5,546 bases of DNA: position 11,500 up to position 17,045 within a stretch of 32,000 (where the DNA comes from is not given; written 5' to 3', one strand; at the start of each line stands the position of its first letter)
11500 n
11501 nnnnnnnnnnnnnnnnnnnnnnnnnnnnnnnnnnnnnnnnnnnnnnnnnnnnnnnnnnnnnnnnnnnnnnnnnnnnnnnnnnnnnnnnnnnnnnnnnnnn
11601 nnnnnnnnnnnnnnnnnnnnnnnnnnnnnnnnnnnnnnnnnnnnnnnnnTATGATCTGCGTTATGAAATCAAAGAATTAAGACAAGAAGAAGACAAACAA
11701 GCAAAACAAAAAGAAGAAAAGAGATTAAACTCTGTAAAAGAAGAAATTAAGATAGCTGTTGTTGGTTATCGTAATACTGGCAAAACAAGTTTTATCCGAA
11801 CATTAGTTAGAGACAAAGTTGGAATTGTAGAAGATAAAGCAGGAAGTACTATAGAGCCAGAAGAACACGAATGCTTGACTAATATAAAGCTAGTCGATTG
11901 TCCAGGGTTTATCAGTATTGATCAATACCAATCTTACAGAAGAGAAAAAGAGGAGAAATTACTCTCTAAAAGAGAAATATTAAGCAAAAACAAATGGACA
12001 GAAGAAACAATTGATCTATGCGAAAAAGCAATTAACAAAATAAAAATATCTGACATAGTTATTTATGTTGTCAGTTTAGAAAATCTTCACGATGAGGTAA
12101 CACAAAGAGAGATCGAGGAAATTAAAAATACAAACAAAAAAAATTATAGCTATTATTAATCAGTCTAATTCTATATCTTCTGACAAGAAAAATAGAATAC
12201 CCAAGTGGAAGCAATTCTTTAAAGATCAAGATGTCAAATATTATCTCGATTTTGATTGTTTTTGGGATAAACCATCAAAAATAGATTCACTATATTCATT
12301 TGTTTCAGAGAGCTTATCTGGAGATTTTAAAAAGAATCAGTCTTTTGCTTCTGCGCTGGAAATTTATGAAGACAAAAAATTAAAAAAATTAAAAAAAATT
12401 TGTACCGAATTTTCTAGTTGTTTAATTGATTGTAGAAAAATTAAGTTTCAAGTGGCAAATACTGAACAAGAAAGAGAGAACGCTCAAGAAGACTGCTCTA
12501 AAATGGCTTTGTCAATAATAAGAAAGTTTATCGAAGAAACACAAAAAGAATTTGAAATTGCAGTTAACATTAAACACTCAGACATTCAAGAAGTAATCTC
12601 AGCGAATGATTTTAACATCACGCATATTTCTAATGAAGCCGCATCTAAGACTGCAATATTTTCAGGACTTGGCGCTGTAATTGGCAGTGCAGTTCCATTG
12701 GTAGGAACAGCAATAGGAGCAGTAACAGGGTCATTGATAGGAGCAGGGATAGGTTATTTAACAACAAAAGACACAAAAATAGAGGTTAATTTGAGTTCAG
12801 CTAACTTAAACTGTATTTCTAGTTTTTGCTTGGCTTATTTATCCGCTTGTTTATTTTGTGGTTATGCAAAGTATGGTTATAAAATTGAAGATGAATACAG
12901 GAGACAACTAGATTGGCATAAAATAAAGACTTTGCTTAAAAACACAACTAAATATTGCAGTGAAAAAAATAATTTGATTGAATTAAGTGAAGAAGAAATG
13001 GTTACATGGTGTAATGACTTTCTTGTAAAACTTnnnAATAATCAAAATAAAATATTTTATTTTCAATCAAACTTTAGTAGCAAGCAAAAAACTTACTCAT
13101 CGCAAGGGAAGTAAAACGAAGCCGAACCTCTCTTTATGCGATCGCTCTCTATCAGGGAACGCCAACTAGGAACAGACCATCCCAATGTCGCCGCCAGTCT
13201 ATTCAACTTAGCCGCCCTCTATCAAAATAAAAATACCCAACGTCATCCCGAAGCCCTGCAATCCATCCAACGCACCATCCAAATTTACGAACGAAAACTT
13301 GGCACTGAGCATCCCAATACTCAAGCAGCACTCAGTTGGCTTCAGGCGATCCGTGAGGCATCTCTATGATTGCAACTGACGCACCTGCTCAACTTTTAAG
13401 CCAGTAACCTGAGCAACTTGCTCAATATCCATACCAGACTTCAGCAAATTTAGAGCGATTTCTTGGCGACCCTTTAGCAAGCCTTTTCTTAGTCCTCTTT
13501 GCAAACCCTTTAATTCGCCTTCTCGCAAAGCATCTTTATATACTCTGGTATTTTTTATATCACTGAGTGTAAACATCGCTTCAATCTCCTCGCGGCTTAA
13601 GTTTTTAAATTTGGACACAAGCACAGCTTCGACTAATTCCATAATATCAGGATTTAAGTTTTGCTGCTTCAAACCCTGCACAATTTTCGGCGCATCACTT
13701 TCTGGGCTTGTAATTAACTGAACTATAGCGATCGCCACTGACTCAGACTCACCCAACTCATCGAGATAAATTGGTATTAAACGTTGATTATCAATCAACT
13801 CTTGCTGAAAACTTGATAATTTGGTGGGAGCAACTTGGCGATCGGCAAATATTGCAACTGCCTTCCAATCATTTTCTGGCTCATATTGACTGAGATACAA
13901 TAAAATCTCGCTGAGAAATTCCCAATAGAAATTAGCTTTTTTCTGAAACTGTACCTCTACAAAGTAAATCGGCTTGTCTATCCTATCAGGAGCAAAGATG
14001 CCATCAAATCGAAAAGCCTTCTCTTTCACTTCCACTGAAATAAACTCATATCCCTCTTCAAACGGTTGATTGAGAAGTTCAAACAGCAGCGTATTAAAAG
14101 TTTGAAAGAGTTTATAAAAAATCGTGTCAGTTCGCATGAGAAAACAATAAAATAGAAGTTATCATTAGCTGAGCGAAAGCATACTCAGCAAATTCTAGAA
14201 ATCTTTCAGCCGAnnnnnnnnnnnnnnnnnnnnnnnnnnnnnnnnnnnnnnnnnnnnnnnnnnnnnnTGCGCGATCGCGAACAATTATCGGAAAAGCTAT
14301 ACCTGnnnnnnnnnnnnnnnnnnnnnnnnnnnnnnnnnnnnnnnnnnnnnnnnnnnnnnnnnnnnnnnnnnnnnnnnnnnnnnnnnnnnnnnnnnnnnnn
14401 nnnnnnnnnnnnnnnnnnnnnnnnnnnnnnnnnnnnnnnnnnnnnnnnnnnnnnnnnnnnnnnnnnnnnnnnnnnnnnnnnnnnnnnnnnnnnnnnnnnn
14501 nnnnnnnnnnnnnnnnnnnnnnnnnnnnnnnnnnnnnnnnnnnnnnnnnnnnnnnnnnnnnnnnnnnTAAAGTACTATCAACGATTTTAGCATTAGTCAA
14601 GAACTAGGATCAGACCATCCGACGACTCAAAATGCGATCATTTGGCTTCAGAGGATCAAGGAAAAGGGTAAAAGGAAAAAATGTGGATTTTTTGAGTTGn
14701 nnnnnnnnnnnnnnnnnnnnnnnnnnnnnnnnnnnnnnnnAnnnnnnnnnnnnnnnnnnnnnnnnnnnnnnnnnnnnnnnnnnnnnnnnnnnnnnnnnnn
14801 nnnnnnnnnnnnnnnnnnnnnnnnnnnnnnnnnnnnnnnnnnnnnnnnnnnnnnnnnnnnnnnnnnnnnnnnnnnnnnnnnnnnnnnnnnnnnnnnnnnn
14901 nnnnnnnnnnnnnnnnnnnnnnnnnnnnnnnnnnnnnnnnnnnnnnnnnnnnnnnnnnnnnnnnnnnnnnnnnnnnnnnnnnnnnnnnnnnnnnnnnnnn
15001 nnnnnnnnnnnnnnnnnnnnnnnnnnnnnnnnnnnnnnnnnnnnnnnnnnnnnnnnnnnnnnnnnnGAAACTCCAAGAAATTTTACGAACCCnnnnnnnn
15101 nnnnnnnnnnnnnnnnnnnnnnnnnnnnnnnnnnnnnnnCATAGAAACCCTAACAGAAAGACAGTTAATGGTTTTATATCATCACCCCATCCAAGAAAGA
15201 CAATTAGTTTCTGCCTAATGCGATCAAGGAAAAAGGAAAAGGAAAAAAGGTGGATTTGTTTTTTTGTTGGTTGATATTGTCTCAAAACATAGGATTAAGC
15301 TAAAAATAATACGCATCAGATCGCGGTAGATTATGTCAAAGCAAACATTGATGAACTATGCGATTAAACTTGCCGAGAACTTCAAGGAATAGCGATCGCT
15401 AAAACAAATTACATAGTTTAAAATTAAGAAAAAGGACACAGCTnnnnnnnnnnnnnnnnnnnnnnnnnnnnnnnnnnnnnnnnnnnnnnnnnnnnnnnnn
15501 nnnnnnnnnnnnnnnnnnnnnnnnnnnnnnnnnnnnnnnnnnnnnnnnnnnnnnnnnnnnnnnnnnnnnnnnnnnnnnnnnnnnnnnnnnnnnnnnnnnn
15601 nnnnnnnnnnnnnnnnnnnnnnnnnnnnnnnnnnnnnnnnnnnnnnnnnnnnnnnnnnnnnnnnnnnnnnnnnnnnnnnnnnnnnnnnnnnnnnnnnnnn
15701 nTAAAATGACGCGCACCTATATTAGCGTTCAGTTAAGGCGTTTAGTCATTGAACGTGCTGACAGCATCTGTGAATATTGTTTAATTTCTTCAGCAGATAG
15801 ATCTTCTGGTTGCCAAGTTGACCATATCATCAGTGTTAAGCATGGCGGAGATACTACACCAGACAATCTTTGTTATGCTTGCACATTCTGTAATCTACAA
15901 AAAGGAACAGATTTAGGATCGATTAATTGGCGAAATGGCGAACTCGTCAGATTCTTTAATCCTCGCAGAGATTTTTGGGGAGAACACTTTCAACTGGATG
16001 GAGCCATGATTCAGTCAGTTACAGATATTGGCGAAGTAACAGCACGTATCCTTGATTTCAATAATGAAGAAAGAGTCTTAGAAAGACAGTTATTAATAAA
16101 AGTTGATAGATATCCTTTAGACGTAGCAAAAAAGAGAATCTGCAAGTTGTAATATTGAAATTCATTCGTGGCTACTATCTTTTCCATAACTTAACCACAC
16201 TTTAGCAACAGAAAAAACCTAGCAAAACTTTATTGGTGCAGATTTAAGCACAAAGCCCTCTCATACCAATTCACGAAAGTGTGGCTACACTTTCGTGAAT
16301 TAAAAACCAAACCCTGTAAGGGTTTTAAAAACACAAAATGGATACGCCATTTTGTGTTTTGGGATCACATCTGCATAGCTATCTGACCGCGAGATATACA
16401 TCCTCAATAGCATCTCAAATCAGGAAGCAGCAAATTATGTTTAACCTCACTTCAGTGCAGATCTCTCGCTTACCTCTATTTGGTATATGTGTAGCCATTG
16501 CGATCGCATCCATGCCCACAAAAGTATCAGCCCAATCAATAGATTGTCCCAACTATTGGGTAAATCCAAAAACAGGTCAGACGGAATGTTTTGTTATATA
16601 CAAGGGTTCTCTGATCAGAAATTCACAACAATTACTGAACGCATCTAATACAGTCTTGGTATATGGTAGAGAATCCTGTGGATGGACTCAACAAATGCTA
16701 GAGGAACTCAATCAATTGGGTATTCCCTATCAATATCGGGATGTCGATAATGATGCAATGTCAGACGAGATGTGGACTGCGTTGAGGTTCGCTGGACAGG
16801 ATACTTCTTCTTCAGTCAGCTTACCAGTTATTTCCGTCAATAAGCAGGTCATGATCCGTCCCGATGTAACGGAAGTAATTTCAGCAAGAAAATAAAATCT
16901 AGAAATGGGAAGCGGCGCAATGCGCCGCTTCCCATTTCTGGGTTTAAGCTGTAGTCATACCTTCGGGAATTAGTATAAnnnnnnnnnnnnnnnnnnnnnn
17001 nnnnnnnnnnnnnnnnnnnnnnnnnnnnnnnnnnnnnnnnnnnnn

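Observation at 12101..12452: +1 frame break at an A8 run splits the STAND gene inside its GTPase domain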

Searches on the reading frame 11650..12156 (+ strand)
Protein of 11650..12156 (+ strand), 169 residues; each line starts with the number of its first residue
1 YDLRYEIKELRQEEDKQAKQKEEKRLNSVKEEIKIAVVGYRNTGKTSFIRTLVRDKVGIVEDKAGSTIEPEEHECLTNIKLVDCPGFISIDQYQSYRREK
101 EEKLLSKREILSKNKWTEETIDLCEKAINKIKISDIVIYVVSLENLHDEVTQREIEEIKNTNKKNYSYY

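Call 34: search_protein_families(library=pfam, max_evalue=0.01, proteins=[window:11650-12156:+])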
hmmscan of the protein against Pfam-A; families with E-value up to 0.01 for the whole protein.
window:11650-12156:+ (169 aa): 4 families
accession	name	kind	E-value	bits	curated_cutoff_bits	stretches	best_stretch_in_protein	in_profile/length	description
PF01926.29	MMR_HSR1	-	2e-15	57.3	21.9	1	34-163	1-104/113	50S ribosome-binding GTPase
PF00350.29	Dynamin_N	-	4.4e-07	30.5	27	1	75-164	99-159/168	Dynamin family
PF02421.24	FeoB_N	-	9.2e-07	28.9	27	1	34-106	2-76/156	Ferrous iron transport protein B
PF09547.16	SpoIVA_ATPase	-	0.0015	18.4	26.6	0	29-55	14-40/237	Stage IV sporulation protein A, ATPase domain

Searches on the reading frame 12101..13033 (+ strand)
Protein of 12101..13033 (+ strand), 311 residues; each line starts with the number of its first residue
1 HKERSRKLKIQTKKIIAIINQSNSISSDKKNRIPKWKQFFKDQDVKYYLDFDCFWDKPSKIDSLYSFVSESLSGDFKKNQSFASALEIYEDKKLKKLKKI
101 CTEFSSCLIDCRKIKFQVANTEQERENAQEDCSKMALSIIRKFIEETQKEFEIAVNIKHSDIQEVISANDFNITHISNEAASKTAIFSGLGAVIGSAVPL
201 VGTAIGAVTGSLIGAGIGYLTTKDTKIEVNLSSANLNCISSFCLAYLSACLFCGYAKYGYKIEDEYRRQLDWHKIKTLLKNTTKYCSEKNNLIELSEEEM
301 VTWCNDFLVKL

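Call 34: search_protein_families(library=pfam, max_evalue=0.01, proteins=[window:12101-13033:+])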
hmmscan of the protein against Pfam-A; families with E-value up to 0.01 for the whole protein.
window:12101-13033:+ (311 aa): 3 families
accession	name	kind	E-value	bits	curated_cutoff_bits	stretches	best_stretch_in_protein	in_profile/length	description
PF13488.11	Gly-zipper_Omp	-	0.00012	22.4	25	1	189-223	8-44/46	Glycine zipper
PF13441.11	Gly-zipper_YMGG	-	0.0013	18.8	28.9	1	179-219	2-44/45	YMGG-like Gly-zipper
PF21724.2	DUF6861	-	0.0064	16.4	28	0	174-219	33-78/194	Family of unknown function (DUF6861)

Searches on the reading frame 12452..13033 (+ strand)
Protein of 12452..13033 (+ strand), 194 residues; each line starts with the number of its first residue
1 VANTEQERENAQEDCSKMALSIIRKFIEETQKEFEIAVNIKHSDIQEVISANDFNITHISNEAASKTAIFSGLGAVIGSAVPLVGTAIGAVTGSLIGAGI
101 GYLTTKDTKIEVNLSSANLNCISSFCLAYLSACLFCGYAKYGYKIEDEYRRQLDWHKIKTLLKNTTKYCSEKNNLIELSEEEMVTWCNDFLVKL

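Call 34: search_protein_families(library=pfam, max_evalue=0.01, proteins=[window:12452-13033:+])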
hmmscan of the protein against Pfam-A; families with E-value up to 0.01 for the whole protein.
window:12452-13033:+ (194 aa): 3 families
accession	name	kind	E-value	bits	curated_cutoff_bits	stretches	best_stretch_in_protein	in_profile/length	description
PF13488.11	Gly-zipper_Omp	-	5.8e-05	23.4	25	1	72-106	8-44/46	Glycine zipper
PF13441.11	Gly-zipper_YMGG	-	0.00063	19.8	28.9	1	62-102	2-44/45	YMGG-like Gly-zipper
PF21724.2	DUF6861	-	0.0024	17.8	28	1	56-102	32-78/194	Family of unknown function (DUF6861)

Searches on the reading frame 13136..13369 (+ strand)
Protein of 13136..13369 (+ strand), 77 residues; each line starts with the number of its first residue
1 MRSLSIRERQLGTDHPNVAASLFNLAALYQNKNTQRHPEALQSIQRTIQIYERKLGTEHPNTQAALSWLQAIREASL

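Call 8: search_protein_families(library=pfam, max_evalue=0.1, proteins=[window:13136-13369:+])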
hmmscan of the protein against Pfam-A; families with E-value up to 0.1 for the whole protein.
window:13136-13369:+ (77 aa): 6 families
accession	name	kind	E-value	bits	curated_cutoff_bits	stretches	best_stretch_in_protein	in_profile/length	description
PF13424.12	TPR_12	-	5.2e-12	46.2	30.1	2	2-30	28-56/77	Tetratricopeptide repeat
PF24885.1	TPR_NPHP3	-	1.7e-10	41.1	100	1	2-66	124-186/239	Nephrocystin-3 TPR domain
PF13374.12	TPR_10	-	7e-10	39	27.5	1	18-61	1-42/42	Tetratricopeptide repeat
PF13431.12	TPR_17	-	0.022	15.5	24.4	1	15-42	9-34/34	Tetratricopeptide repeat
PF13176.12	TPR_7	-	0.075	13.6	27.9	0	21-54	1-32/36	Tetratricopeptide repeat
PF16087.11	DUF4817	-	0.094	12.8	22.6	0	42-74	17-50/55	Helix-turn-helix domain (DUF4817)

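Call 9: search_protein_families(library=ncbifam, max_evalue=0.1, proteins=[window:13136-13369:+])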
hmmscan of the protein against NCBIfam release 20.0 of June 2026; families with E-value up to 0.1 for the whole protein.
window:13136-13369:+ (77 aa): 1 family
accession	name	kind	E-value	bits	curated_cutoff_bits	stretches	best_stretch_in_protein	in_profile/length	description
NF040586.1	FxSxx_TPR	equivalog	1.5e-06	27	300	1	8-67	629-686/830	FxSxx-COOH system tetratricopeptide repeat protein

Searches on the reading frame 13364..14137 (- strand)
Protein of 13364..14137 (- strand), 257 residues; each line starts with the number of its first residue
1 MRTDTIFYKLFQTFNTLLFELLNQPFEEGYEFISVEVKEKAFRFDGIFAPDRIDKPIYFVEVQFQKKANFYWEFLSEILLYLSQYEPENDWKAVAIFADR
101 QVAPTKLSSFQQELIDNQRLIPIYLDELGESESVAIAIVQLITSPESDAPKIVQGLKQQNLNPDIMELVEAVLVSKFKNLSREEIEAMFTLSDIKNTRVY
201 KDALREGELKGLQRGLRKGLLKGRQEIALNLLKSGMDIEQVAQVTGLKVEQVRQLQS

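Call 8: search_protein_families(library=pfam, max_evalue=0.1, proteins=[window:13364-14137:-])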
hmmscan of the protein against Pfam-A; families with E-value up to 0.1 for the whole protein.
window:13364-14137:- (257 aa): 2 families
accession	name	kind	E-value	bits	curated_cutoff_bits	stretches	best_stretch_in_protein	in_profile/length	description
PF11103.14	DUF2887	-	1.3e-60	205.3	24.1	1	3-189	1-200/200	Protein of unknown function (DUF2887)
PF14493.12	HTH_40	-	0.022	15.4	27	1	225-252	2-29/89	Helix-turn-helix domain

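Call 9: search_protein_families(library=ncbifam, max_evalue=0.1, proteins=[window:13364-14137:-])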
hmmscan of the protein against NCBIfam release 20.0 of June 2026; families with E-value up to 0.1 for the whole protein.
window:13364-14137:- (257 aa): 1 family
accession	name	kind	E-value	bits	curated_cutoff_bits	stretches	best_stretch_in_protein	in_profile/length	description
TIGR01784.1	T_den_put_tspse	subfamily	1.9e-19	70.5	52.1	1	3-255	2-273/273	Rpn family recombination-promoting nuclease/putative transposase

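Call 33: search_protein_families(library=padloc, max_evalue=0.01, proteins=[window:13364-14137:-])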
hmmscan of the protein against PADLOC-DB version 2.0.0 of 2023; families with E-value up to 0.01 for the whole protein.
window:13364-14137:- (257 aa): 1 family
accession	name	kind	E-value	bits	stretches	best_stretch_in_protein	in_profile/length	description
PDLC01084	C3a178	-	0.00041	18.8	1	178-241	22-82/90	putative invertase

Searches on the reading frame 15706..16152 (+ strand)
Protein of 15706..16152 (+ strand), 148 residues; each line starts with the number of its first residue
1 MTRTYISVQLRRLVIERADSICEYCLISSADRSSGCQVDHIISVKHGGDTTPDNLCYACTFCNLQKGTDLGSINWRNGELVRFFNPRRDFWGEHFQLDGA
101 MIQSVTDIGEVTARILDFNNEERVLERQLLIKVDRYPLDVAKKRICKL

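Call 30: search_protein_families(library=pfam, max_evalue=0.001, proteins=[window:15706-16152:+])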
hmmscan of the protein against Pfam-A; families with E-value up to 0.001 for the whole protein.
window:15706-16152:+ (148 aa): 2 families
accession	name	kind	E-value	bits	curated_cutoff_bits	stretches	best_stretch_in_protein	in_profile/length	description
PF01844.29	HNH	-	6.3e-11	42.7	21.4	1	22-68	1-46/47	HNH endonuclease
PF14279.12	HNH_5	-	1.7e-05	25.1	27.5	1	22-70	1-47/56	HNH endonuclease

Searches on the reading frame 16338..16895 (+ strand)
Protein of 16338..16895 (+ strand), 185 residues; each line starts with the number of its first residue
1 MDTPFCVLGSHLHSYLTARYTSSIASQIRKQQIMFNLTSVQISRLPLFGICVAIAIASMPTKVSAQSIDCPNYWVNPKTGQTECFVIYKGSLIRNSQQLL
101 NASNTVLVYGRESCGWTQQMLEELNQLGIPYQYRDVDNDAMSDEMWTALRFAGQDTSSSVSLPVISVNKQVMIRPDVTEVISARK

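Call 30: search_protein_families(library=pfam, max_evalue=0.001, proteins=[window:16338-16895:+])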
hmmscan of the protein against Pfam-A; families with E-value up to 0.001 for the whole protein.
window:16338-16895:+ (185 aa): 1 family
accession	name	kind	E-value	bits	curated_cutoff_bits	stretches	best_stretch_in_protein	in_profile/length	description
PF00462.30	Glutaredoxin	-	7e-07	29.8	22.9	1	106-170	1-58/60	Glutaredoxin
